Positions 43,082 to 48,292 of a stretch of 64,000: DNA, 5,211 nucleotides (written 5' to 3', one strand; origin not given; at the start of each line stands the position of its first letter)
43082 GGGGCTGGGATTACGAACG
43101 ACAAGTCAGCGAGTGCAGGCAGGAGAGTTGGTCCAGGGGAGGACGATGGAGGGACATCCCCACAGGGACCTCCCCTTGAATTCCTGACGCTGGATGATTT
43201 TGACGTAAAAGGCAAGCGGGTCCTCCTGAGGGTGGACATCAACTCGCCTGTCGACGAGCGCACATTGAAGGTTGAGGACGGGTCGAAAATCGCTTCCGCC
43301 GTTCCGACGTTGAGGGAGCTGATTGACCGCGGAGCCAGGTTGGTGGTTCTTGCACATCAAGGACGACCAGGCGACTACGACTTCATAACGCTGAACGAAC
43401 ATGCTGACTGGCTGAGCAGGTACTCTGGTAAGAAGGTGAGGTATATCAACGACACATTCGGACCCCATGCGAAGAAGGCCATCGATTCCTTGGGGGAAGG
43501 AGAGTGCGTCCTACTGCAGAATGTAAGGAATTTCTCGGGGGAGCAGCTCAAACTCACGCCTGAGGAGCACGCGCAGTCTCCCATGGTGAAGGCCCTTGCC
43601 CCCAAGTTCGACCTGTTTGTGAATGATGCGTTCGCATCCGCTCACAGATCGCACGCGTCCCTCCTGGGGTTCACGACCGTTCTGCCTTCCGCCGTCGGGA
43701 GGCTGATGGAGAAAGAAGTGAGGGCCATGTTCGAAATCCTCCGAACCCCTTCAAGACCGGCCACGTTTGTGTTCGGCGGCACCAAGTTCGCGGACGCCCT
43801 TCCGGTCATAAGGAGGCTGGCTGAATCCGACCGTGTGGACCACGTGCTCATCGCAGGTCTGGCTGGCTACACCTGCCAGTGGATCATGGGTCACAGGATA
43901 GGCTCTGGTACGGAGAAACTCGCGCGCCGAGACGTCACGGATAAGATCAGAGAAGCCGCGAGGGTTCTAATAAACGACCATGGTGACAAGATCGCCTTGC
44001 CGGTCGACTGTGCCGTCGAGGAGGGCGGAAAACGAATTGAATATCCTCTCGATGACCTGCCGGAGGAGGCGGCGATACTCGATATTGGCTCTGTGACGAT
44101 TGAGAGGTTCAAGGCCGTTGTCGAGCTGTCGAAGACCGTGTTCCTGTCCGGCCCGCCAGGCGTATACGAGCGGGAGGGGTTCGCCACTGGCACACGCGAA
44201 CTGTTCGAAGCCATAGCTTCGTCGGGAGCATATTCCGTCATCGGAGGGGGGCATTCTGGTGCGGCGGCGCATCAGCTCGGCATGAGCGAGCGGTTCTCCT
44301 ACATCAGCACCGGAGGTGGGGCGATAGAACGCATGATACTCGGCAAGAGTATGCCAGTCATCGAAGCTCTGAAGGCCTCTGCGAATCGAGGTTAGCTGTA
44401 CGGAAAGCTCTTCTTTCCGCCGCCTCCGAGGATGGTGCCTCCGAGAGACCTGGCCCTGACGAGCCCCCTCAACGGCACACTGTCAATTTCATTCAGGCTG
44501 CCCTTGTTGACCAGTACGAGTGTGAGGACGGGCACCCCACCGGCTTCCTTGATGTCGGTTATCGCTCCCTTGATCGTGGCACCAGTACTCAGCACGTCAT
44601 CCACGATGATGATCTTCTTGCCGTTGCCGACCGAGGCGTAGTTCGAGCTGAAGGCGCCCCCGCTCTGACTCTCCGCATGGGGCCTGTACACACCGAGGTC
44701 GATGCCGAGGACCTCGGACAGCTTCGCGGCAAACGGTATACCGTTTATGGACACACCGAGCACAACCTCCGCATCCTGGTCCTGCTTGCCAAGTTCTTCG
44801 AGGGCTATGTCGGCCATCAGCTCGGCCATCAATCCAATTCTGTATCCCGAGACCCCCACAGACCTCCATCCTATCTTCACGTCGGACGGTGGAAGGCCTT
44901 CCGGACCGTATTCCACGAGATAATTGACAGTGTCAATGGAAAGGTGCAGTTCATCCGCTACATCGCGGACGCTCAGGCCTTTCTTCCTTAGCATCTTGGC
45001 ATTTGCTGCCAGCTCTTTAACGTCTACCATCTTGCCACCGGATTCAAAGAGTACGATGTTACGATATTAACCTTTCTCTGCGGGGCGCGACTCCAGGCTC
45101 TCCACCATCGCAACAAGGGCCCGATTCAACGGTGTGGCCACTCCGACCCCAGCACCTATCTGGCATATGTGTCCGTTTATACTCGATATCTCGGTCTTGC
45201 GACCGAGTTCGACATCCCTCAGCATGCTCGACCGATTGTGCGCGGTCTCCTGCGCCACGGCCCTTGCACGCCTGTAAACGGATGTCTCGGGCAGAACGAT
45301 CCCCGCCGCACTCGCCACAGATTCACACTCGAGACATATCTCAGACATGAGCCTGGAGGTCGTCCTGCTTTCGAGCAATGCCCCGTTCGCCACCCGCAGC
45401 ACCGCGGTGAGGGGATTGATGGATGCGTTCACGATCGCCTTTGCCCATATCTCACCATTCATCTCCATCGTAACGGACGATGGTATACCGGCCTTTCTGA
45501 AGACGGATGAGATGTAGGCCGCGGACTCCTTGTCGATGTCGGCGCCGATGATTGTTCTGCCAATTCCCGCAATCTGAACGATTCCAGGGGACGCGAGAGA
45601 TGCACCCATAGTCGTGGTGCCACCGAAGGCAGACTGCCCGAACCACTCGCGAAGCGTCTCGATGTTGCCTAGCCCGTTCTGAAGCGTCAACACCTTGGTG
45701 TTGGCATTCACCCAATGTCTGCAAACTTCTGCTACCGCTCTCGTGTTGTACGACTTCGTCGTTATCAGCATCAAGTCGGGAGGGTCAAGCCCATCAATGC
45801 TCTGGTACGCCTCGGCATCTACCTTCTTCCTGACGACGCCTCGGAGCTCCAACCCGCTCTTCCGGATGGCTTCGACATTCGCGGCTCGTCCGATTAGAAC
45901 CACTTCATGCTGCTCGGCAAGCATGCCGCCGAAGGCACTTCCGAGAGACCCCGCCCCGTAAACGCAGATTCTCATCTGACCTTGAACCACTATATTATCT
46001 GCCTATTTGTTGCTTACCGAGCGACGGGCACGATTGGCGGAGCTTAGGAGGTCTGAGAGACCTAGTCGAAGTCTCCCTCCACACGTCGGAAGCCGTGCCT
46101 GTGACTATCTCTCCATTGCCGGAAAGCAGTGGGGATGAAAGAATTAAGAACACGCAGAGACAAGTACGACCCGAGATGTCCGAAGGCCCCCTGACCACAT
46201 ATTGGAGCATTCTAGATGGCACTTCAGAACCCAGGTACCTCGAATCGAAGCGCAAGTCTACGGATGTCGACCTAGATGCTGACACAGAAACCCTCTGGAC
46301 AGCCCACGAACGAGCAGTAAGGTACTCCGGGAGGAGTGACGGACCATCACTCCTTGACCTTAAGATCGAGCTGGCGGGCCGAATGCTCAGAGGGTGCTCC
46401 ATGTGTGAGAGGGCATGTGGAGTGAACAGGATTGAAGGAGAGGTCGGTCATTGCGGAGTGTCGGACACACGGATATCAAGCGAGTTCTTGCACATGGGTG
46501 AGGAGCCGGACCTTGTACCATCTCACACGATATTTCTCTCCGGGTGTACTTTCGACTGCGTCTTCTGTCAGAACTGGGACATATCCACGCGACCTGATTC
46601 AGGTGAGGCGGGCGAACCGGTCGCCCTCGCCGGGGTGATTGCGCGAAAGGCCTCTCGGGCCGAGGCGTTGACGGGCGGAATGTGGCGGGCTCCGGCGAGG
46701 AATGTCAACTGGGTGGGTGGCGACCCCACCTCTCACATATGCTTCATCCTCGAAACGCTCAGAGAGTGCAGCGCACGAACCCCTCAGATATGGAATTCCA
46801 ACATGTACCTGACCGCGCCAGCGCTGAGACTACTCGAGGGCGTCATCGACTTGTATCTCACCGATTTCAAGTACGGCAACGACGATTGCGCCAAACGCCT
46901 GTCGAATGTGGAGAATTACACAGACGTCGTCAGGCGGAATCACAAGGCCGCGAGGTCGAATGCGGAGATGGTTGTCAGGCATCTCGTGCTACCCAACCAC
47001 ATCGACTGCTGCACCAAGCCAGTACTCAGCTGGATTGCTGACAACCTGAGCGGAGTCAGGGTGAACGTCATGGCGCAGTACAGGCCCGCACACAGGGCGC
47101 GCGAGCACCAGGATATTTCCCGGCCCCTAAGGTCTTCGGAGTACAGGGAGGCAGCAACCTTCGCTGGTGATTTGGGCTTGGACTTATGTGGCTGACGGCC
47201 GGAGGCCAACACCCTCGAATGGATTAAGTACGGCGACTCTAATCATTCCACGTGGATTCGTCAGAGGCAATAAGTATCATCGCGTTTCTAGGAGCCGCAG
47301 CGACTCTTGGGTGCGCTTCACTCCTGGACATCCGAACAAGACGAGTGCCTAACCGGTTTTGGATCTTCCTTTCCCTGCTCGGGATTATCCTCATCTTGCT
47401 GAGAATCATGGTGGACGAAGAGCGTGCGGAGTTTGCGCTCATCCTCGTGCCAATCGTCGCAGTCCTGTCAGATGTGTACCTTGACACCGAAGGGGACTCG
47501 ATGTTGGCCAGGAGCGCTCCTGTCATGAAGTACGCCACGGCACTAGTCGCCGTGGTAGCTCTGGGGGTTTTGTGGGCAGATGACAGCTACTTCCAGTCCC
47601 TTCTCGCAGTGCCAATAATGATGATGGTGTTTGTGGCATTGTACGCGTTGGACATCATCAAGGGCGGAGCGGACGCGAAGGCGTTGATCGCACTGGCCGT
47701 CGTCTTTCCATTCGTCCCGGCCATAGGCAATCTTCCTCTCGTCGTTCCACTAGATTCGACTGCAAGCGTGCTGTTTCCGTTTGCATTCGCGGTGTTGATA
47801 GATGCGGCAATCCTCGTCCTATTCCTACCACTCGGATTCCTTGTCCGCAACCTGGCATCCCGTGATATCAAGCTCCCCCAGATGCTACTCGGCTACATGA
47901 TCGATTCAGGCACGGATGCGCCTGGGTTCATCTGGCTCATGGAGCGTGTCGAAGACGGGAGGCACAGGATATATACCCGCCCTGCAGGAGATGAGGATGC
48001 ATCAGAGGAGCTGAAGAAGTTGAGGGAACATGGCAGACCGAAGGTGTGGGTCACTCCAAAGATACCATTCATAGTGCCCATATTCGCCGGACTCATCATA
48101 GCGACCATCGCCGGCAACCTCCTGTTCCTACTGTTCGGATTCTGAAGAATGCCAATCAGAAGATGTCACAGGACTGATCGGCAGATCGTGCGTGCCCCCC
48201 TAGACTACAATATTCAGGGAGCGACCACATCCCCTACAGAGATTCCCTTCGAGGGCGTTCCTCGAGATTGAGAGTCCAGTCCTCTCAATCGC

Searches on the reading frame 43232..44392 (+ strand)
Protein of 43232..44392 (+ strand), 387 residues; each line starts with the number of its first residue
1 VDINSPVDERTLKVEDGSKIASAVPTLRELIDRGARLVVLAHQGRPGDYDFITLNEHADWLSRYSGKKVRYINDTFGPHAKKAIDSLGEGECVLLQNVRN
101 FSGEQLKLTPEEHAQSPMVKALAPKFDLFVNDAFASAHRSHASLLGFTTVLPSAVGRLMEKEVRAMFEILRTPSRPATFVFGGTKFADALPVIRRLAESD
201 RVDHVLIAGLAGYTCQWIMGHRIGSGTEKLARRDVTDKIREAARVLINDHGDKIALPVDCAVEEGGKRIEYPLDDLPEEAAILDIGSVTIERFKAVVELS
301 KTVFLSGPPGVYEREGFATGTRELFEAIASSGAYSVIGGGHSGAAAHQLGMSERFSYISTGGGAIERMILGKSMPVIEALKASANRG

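Call 20: search_protein_families(library=pfam, proteins=[window:43232-44392:+], max_evalue=0.001)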
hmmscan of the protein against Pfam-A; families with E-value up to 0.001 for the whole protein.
window:43232-44392:+ (387 aa): 1 family
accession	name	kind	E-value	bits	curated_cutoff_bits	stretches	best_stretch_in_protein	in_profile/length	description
PF00162.24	PGK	-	1.3e-103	347.4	27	1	1-372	15-379/379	Phosphoglycerate kinase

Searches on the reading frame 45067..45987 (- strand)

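Call 20: search_protein_families(library=pfam, proteins=[window:45067-45987:-], max_evalue=0.001)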
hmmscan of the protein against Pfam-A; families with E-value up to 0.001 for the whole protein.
window:45067-45987:- (306 aa): 2 families
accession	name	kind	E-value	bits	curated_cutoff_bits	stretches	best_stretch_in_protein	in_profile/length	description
PF08546.17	ApbA_C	-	3.4e-34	118.3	22.7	1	176-298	2-124/125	Ketopantoate reductase PanE/ApbA C terminal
PF02558.23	ApbA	-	3.5e-33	114.8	22.2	1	7-149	1-147/150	Ketopantoate reductase PanE/ApbA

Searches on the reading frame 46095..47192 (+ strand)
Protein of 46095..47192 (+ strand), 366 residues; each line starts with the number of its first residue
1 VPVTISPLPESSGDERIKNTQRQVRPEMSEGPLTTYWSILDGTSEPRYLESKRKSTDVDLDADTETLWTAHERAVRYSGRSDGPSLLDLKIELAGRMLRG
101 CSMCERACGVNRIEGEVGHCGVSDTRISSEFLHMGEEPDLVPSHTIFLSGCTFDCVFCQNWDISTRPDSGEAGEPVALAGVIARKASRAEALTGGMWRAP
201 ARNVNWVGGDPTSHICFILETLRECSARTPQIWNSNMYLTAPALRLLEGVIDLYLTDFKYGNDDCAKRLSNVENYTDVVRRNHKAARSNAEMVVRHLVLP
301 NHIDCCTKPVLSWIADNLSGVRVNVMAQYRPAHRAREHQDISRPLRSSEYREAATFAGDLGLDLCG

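Call 20: search_protein_families(library=pfam, proteins=[window:46095-47192:+], max_evalue=0.001)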
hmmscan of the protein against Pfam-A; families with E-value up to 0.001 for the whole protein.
window:46095-47192:+ (366 aa): 1 family
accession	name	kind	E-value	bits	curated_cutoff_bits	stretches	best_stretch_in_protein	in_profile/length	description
PF04055.27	Radical_SAM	-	1.7e-10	41.8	29.5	1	146-307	2-159/166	Radical SAM superfamily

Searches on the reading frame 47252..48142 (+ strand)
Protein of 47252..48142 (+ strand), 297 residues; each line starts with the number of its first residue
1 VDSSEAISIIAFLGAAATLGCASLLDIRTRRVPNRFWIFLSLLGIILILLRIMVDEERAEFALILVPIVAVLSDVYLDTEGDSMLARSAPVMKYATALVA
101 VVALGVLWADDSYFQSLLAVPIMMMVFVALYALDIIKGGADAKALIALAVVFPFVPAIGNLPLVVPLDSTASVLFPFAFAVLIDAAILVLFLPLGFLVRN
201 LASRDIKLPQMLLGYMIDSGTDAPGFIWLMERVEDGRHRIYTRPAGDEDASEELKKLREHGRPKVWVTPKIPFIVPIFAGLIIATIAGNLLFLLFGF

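Call 20: search_protein_families(library=pfam, proteins=[window:47252-48142:+], max_evalue=0.001)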
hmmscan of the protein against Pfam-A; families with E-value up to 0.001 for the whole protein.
window:47252-48142:+ (297 aa): 2 families
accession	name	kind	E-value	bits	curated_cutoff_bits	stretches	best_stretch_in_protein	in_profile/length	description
PF06847.16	Arc_PepC_II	-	1.2e-13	51.8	29.9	1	207-289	2-92/93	Archaeal Peptidase A24 C-terminus Type II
PF01478.23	Peptidase_A24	-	1.3e-05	26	26.5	1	16-51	4-37/104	Type IV leader peptidase family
